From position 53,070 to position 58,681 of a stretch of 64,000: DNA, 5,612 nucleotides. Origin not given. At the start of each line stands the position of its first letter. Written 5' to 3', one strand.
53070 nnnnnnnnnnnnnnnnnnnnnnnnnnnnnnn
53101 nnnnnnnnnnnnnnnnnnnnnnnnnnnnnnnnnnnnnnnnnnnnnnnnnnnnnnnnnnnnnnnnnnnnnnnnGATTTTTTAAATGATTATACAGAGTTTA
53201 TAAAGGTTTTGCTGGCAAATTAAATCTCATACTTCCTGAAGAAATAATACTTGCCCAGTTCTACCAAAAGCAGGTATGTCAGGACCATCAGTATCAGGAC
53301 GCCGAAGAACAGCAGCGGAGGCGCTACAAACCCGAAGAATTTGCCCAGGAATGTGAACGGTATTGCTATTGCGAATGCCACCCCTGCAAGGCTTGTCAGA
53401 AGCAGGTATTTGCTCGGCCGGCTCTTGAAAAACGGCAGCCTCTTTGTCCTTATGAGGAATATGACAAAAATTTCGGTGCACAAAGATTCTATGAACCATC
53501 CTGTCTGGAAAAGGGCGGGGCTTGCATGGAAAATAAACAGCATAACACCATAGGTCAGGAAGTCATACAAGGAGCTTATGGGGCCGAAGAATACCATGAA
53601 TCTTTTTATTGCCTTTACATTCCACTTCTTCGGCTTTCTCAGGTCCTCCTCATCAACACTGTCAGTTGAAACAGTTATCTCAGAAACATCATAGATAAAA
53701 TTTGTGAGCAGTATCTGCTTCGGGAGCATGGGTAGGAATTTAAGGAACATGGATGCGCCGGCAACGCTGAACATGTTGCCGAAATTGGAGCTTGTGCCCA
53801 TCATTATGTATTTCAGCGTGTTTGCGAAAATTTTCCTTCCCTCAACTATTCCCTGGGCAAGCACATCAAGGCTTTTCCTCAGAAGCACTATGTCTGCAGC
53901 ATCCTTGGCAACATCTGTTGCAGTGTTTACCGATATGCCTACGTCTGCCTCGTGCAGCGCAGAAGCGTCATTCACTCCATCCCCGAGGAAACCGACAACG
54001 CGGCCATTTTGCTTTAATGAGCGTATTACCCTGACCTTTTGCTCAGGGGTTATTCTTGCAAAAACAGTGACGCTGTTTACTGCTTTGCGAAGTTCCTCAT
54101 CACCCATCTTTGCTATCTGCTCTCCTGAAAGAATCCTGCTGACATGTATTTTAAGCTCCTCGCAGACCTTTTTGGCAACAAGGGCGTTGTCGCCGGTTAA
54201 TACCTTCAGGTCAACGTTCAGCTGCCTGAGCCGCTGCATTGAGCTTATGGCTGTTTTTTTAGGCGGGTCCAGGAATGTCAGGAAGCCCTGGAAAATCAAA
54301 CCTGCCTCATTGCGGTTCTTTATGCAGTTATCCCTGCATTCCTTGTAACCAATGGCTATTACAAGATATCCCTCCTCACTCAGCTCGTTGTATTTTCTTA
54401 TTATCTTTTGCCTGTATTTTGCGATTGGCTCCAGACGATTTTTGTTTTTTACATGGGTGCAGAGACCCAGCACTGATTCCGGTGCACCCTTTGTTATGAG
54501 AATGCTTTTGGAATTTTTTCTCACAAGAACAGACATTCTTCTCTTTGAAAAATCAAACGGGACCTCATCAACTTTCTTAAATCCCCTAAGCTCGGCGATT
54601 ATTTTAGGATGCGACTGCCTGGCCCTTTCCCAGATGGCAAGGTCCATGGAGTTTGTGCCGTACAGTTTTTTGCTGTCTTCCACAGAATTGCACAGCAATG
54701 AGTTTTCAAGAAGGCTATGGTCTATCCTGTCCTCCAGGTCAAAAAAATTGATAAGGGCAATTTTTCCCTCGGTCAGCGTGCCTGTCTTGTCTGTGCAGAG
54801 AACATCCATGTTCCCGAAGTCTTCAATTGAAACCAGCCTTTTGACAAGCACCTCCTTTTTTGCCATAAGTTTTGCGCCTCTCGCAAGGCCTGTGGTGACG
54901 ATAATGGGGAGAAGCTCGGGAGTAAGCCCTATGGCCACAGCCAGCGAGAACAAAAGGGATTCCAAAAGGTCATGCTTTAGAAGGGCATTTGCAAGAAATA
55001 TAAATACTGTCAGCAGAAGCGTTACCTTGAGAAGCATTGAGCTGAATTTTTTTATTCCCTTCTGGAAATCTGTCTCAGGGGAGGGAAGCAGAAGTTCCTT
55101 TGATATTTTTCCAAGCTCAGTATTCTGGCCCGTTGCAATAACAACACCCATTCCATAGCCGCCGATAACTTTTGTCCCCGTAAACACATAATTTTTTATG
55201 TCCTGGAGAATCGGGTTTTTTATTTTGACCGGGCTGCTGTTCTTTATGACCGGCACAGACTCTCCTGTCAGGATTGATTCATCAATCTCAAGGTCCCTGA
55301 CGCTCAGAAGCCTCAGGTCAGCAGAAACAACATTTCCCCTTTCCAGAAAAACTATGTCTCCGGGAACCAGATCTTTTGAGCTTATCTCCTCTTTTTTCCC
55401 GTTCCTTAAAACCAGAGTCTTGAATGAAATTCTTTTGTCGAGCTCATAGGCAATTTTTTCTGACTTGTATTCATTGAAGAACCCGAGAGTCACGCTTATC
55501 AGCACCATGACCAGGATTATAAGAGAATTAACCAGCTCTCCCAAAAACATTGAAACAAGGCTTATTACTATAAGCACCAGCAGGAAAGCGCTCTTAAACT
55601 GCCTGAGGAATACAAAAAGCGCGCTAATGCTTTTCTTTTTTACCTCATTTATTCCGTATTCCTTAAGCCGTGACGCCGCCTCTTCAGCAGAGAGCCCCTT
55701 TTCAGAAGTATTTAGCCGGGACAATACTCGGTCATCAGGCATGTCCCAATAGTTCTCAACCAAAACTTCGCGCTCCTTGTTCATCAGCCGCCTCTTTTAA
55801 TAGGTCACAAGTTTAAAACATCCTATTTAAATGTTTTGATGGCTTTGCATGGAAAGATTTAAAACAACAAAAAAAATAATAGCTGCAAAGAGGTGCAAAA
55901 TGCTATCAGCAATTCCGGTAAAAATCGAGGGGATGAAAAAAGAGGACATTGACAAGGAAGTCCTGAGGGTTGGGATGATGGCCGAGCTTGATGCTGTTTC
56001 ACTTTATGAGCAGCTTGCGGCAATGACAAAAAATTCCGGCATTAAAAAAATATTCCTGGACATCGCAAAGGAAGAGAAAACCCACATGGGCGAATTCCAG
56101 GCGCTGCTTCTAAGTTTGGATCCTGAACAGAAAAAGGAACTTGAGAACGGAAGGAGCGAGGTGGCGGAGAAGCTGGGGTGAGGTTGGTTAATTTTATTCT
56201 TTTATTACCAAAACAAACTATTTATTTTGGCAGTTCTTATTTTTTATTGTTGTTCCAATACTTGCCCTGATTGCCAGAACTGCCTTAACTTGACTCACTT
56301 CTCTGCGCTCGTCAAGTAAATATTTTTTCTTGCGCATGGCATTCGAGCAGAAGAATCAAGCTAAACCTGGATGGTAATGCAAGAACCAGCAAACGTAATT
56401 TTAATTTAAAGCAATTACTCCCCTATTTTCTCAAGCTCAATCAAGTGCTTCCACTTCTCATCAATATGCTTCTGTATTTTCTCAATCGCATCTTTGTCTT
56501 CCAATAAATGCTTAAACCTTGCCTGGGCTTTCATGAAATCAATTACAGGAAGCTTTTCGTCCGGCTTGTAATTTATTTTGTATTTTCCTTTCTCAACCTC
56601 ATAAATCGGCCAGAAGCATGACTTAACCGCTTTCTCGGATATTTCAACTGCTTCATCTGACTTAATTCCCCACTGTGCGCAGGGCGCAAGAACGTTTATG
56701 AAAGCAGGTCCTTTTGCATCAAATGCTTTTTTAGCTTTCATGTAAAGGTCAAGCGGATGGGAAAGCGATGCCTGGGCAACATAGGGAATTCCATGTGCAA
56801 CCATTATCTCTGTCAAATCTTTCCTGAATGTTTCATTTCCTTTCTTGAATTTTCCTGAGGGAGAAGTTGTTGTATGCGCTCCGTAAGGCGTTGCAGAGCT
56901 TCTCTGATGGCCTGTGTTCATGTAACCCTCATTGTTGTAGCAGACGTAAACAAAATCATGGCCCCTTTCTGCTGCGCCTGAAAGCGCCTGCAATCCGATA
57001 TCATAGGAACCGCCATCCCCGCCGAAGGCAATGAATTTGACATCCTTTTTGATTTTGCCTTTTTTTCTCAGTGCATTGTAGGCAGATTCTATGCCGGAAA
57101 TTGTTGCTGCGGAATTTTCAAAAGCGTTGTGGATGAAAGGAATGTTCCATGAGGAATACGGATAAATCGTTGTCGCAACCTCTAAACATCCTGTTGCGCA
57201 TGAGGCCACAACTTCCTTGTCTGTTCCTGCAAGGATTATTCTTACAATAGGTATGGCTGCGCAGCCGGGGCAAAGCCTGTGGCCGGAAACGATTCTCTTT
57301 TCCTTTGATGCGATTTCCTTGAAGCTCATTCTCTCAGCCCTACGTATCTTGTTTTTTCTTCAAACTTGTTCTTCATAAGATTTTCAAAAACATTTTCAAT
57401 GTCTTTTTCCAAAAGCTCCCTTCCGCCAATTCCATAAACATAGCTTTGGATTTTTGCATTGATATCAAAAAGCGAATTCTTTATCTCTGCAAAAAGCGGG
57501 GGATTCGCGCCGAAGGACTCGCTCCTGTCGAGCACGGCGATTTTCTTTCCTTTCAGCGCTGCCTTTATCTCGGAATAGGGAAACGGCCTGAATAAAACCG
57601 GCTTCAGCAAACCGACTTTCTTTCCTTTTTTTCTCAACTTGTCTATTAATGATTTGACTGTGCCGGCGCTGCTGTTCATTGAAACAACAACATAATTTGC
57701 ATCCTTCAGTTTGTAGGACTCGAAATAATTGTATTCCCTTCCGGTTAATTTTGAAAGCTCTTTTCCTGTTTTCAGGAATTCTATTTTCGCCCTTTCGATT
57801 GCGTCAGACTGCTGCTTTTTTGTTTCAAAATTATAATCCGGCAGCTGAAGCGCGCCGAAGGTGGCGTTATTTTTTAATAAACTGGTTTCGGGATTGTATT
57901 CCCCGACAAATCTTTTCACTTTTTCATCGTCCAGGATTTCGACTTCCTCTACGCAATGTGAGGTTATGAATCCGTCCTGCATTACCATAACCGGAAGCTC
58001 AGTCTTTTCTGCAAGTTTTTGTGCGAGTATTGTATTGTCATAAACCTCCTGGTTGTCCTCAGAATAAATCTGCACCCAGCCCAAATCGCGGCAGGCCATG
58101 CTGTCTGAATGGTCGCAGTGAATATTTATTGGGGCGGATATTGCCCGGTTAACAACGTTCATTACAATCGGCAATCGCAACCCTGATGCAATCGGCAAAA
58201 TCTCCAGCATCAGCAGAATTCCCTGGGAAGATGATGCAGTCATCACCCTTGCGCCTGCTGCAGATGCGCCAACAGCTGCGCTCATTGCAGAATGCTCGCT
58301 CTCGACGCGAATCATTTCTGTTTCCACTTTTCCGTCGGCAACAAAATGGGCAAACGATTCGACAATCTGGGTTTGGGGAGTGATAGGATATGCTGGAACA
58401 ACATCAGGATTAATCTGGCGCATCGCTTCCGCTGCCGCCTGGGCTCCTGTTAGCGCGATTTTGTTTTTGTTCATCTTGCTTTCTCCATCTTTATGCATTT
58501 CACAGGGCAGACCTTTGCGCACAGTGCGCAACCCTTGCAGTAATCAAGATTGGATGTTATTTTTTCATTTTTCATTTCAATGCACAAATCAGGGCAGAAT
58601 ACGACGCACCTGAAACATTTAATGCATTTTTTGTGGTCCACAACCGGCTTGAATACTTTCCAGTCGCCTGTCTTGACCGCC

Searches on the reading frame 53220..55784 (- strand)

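Call 59: search_protein_families(library=pfam, proteins=[window:53220-55784:-], max_evalue=0.001)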
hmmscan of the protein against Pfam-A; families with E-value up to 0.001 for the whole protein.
window:53220-55784:- (854 aa): 5 families
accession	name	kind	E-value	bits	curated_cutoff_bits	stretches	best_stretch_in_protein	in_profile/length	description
PF00122.25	E1-E2_ATPase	-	7.1e-46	156.4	28.1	1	122-310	6-181/181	E1-E2 ATPase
PF00689.26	Cation_ATPase_C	-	1.4e-22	80.7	27.3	1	683-846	1-174/175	Cation transporting ATPase, C-terminus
PF00690.31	Cation_ATPase_N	-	3.2e-18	65.6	20.4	1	12-78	1-69/69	Cation transporter/ATPase, N-terminus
PF13246.12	Cation_ATPase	-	3.4e-12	46.7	21.7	1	368-445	12-91/91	Cation transport ATPase (P-type)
PF00702.32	Hydrolase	-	1.3e-11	45.7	26.4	1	326-614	1-191/191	haloacid dehalogenase-like hydrolase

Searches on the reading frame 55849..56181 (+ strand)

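Call 59: search_protein_families(library=pfam, proteins=[window:55849-56181:+], max_evalue=0.001)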
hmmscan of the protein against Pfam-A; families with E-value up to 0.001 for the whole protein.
window:55849-56181:+ (110 aa): 3 families
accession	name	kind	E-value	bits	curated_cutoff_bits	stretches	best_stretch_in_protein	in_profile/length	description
PF02915.23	Rubrerythrin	-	5.9e-08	33.6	22.8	1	37-99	1-66/137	Rubrerythrin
PF22277.2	EncFtn-like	-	3.2e-06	27.3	27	1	26-80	6-60/85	EncFtn-like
PF03232.19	COQ7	-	0.00015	21.9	23.5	1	36-87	4-56/169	Ubiquinone biosynthesis protein COQ7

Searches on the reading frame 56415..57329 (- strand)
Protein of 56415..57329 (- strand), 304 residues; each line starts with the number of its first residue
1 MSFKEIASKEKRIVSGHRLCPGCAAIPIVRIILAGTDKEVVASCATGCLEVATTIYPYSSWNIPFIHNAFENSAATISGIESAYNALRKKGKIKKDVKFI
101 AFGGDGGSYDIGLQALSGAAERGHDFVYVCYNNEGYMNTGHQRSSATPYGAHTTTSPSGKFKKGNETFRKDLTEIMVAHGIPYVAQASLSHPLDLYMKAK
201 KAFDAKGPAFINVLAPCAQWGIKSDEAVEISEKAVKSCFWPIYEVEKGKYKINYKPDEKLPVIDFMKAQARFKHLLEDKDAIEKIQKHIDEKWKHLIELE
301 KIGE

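Call 59: search_protein_families(library=pfam, proteins=[window:56415-57329:-], max_evalue=0.001)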
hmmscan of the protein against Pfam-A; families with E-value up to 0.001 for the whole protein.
window:56415-57329:- (304 aa): 1 family
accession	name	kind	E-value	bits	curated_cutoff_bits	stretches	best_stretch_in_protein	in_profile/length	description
PF02775.26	TPP_enzyme_C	-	8.4e-22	78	21.9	1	46-213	2-151/151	Thiamine pyrophosphate enzyme, C-terminal TPP binding domain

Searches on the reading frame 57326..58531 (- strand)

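Call 59: search_protein_families(library=pfam, proteins=[window:57326-58531:-], max_evalue=0.001)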
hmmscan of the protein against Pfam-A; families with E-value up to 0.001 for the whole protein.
window:57326-58531:- (401 aa): 2 families
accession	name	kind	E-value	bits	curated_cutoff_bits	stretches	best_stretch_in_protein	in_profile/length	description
PF01855.24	POR_N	-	3.3e-73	246.7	27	1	35-249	1-223/231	Pyruvate flavodoxin/ferredoxin oxidoreductase, thiamine diP-bdg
PF17147.9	PFOR_II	-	1.9e-27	96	27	1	278-377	1-101/102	Pyruvate:ferredoxin oxidoreductase core domain II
